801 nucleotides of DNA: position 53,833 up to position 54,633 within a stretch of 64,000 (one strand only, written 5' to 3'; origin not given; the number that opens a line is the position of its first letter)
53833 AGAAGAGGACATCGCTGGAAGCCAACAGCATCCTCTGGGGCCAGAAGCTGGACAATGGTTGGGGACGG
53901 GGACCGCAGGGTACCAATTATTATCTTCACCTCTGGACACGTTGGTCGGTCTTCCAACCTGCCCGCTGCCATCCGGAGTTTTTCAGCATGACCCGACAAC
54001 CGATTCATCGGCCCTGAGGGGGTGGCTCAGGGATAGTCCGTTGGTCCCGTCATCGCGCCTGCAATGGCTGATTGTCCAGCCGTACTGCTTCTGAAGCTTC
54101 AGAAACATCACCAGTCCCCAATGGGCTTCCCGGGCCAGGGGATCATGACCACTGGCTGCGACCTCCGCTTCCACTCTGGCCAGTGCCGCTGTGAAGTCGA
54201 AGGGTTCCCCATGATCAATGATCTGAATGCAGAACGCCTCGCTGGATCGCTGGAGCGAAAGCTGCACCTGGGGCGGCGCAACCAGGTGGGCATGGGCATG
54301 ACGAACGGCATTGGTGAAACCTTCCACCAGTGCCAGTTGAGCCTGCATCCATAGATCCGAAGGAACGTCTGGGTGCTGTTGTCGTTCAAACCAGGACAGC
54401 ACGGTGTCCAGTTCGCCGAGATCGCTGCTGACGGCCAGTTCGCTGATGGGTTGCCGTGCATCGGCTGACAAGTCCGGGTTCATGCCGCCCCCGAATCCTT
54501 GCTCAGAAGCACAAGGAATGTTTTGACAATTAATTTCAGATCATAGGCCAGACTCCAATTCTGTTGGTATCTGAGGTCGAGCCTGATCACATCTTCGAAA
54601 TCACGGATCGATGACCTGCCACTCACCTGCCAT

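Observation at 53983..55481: Candidate partner-switching control of EPS initiation: STAS-priming glycosyltransferase fusion coupled to an RsbW-like kinase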

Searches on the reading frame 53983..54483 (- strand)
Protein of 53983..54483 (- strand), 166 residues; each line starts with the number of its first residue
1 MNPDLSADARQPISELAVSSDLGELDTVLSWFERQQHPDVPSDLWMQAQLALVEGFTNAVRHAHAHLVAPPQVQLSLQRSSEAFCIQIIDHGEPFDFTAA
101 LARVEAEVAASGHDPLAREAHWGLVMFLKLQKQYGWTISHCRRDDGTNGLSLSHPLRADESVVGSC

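Call 3: search_protein_families(library=pfam, proteins=[window:53983-54483:-], max_evalue=0.01)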
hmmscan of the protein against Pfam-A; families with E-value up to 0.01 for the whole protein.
window:53983-54483:- (166 aa): 1 family
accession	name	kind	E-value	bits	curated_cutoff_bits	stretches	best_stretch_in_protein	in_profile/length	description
PF13581.12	HATPase_c_2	-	2.2e-13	50.8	27.4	1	19-132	2-110/127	Histidine kinase-like ATPase domain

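Call 4: search_protein_families(library=ncbifam, proteins=[window:53983-54483:-], max_evalue=0.01)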
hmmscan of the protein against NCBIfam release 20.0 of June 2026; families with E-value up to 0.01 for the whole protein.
window:53983-54483:- (166 aa): 1 family
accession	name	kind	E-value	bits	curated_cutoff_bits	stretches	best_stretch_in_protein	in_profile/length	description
NF003144.0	PRK04069.1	equivalog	0.00025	20.5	145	1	48-106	43-100/161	anti-sigma B factor RsbW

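Call 25: find_homologous_proteins(query=window:53983-54483:-)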
Query window:53983-54483:- (166 aa): 92 proteins with E <= 0.001 among 407 candidates.
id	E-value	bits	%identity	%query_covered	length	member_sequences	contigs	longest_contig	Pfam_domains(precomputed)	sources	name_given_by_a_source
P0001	6.2e-107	373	100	100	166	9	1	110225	PF13581.13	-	-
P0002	2.0e-93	329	88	99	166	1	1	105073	PF13581.13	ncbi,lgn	-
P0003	4.0e-93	328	89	99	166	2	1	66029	PF13581.13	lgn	-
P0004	7.6e-92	324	89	100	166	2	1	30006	PF13581.13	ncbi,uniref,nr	ncbi:ATP-binding protein [Synechococcus sp. BA-132 BA5]|uniref:ATP-binding protein n=1 Tax=Synechoco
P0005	1.4e-83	297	81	98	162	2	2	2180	PF13581.13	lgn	-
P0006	1.6e-83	297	81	99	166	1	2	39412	PF13581.13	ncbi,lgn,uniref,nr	ncbi:ATP-binding protein [Cyanobium sp. N5-Cardenillas]|uniref:ATP-binding protein n=1 Tax=Cyanobium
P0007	3.3e-78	279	78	97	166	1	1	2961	PF13581.13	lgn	-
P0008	5.8e-78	279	78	99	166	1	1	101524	PF13581.13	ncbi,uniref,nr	ncbi:ATP-binding protein [Synechococcus sp. CS-1332]|uniref:ATP-binding protein n=1 Tax=Synechococcu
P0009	1.8e-77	277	78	100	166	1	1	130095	PF13581.13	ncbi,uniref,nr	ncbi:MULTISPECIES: ATP-binding protein [unclassified Cyanobium]|uniref:ATP-binding protein n=1 Tax=u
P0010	1.9e-77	277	77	99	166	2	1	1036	PF13581.13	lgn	-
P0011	1.6e-75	271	75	99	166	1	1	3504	PF13581.13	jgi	jgi:serine/threonine-protein kinase RsbW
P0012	2.8e-75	270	75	99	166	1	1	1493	PF13581.13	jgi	jgi:serine/threonine-protein kinase RsbW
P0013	3.0e-72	260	75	93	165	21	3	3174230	PF13581.13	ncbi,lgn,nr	ncbi:MAG: serine/threonine protein kinase [Cyanobium sp.]|nr:ATP-binding protein [Synechococcus sp. 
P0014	5.8e-71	256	75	93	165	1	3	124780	PF13581.13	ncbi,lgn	-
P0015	2.8e-70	254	71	100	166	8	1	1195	PF13581.13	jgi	-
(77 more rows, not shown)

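Call 26: search_solved_structures(query=window:53983-54483:-, max_evalue=1, show_alignments=2)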
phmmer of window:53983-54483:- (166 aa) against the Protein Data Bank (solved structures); distinct sequences matched with E-value up to 1: 2.
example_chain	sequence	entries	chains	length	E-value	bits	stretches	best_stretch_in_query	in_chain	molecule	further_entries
8sbm_A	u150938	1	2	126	0.44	14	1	41-102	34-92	GAF domain-containing protein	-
3zxo_A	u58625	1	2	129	0.49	13.8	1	40-103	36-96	REDOX SENSOR HISTIDINE KINASE RESPONSE REGULATOR DEVS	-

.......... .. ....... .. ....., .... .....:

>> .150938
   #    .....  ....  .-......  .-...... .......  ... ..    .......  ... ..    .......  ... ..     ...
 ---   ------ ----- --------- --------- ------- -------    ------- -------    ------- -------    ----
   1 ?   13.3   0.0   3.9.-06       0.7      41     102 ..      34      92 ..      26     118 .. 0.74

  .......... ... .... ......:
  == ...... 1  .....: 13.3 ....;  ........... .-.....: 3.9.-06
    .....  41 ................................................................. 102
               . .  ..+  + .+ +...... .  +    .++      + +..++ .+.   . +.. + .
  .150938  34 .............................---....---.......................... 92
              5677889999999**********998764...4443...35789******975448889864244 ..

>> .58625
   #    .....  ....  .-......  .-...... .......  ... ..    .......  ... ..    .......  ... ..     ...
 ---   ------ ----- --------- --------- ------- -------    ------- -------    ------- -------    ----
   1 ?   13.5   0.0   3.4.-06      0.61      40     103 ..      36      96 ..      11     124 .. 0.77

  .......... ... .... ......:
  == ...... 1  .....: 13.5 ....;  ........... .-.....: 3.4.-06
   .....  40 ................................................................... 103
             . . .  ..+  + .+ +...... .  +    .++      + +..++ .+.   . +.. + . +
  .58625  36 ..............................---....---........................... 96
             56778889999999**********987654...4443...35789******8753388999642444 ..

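Call 47: predict_structure(alignment_id=A1)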
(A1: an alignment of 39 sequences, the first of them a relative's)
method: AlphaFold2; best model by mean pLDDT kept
length: 166 residues; sequences in the alignment: 39
mean_pLDDT: 85.1   pTM: 0.80
mean pLDDT of the five models: 85.1, 84.5, 83.0, 82.9, 81.0
residues with pLDDT >= 90: 100; 70-90: 38; 50-70: 14; < 50: 14
segments of 3 or more residues with pLDDT < 50: 1-7, 160-166
pLDDT, mean of each block of 10 residues (from residue 1): 46 92 97 93 95 94 86 95 94 89 88 64 90 95 92 81 38
secondary structure, 60 per line:
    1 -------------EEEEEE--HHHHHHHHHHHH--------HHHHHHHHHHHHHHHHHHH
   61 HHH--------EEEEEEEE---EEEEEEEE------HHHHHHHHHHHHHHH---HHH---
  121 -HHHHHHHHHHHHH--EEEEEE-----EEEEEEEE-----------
elements in order: E14-19 H22-33 H42-63 E72-79 E83-90 H97-111 H122-134 E137-142 E148-155

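Call 50: fold_search(model_id=the predicted structure, library=pdb)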
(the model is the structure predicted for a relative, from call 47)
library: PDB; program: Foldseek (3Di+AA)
matches with E <= 10: 461; with E <= 0.001: 19
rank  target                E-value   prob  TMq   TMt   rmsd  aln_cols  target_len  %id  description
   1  1th8_A                2.0e-06  1.00  0.58  0.71   4.0       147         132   15  Crystal Structures of the ADP and ATP bound forms of the Bacillus Anti-sigma factor SpoIIAB in complex with the Anti-a (released 2004-06-15)
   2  1til_E                4.0e-06  1.00  0.61  0.71   4.4       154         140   14  Crystal Structures of the ADP and ATP bound forms of the Bacillus Anti-sigma factor SpoIIAB in complex with the Anti-a (released 2004-06-15)
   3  1tid_A                1.1e-05  1.00  0.59  0.70   4.5       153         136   12  Crystal Structures of the ADP and ATP bound forms of the Bacillus Anti-sigma factor SpoIIAB in complex with the Anti-a (released 2004-06-15)
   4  8jzt_B                1.5e-05  1.00  0.54  0.66   5.0       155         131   16  The sigF and anti-sigma factor complex (released 2024-10-16)
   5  8ih8_D                1.6e-05  1.00  0.57  0.71   5.5       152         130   14  anti-sigmaF factor and Anti-sigmaF factor antagonist complex(usfx-RsfB) (released 2024-02-28)
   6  1l0o_A                1.9e-05  1.00  0.55  0.64   5.3       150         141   15  Crystal Structure of the Bacillus stearothermophilus Anti-Sigma Factor SpoIIAB with the Sporulation Sigma Factor Sigma (released 2002-04-03)
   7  6m37_A                2.4e-05  1.00  0.57  0.81   3.4       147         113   12  The crystal structure of B. subtilis RsbV/RsbW complex in the hexagonal crystal form (released 2020-07-15)
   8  6m37_C                2.9e-05  1.00  0.58  0.81   3.0       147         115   12  The crystal structure of B. subtilis RsbV/RsbW complex in the hexagonal crystal form (released 2020-07-15)
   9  9qih_A                3.1e-05  1.00  0.58  0.35   8.1       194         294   15  Structure of response regulator LvrC from Leptospira (released 2026-03-25)
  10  8jzt_F                3.9e-05  1.00  0.56  0.68   4.8       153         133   16  The sigF and anti-sigma factor complex (released 2024-10-16)
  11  1tid_C                3.9e-05  1.00  0.58  0.70   4.7       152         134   16  Crystal Structures of the ADP and ATP bound forms of the Bacillus Anti-sigma factor SpoIIAB in complex with the Anti-a (released 2004-06-15)
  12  8jzt_D                5.0e-05  1.00  0.51  0.64   5.3       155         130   15  The sigF and anti-sigma factor complex (released 2024-10-16)
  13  6m36_C                1.7e-04  1.00  0.54  0.81   4.7       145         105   11  The crystal structure of B. subtilis RsbV/RsbW complex in the monoclinic crystal form (released 2020-07-15)
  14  8ih8_C                2.0e-04  1.00  0.56  0.71   5.5       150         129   15  anti-sigmaF factor and Anti-sigmaF factor antagonist complex(usfx-RsfB) (released 2024-02-28)
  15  4gt8                  2.8e-04  1.00  0.49  0.60   6.6       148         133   17  Crystal Structure of the Catalytic and ATP-binding Domain from VraS in Complex with ADP (released 2013-08-28)
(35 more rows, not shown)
